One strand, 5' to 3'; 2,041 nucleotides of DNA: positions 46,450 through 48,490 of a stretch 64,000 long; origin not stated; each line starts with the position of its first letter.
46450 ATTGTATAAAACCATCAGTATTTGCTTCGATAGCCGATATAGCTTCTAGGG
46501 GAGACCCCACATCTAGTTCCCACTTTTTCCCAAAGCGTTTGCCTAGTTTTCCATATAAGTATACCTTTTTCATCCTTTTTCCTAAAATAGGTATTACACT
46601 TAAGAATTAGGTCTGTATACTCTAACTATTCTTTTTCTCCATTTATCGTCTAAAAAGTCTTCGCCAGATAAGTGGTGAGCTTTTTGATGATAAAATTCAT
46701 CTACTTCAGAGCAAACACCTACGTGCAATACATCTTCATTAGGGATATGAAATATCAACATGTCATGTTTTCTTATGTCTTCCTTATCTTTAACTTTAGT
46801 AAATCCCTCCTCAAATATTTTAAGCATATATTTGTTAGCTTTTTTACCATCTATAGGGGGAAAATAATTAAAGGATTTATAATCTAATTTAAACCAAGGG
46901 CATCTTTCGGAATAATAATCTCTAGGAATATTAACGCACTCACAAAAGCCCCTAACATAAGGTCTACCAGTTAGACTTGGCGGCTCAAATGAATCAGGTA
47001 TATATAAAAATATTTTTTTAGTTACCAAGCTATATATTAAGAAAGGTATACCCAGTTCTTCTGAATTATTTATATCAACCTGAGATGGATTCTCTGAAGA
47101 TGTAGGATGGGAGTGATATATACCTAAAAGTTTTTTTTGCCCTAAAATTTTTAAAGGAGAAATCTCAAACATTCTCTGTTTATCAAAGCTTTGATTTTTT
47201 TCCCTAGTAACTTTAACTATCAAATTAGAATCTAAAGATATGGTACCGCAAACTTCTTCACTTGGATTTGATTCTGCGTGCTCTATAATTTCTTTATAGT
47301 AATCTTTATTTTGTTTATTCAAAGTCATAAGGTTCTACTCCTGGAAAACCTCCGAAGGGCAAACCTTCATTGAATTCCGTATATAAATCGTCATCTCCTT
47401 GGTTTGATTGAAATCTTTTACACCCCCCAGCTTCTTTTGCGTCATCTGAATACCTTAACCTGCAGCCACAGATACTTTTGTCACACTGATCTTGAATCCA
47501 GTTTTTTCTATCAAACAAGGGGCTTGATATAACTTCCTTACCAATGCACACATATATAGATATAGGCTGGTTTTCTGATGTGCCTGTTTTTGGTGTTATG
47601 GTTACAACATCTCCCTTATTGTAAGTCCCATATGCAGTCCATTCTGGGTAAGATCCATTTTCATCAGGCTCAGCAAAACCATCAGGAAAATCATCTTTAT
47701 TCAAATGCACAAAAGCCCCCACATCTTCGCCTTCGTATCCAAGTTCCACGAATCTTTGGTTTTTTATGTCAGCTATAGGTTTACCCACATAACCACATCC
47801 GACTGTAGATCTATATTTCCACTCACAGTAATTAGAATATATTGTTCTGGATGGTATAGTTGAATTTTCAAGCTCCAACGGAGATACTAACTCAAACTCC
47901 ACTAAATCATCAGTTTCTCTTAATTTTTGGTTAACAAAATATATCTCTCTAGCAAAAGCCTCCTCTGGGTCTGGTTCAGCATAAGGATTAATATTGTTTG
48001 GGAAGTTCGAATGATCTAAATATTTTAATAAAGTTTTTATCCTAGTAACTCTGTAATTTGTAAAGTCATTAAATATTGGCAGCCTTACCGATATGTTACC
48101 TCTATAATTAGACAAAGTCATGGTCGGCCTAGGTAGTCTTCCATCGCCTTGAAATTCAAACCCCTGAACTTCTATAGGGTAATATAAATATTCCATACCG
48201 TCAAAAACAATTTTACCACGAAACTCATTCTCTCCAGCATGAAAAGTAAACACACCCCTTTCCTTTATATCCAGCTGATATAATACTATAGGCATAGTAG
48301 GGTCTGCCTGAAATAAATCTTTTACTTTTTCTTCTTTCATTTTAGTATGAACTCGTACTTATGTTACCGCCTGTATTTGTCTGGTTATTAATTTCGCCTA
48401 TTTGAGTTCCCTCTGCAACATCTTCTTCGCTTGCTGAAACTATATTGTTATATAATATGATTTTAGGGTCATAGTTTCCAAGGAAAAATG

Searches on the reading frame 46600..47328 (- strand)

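Call 41: search_protein_families(library=pfam, proteins=[window:46600-47328:-], max_evalue=0.001)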
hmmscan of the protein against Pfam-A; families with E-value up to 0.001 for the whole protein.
window:46600-47328:- (242 aa): 1 family
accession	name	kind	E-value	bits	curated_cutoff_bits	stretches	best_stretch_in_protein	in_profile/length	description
PF14464.11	Prok-JAB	-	1e-10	41.9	25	1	8-99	2-100/114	Prokaryotic homologs of the JAB domain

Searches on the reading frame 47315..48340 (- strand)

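Call 41: search_protein_families(library=pfam, proteins=[window:47315-48340:-], max_evalue=0.001)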
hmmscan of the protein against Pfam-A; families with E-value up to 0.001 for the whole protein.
window:47315-48340:- (341 aa): 1 family
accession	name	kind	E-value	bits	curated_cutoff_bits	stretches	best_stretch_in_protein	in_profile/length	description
PF05100.17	Phage_tail_L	-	1.1e-44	152.7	25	1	29-196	6-169/206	Phage minor tail protein L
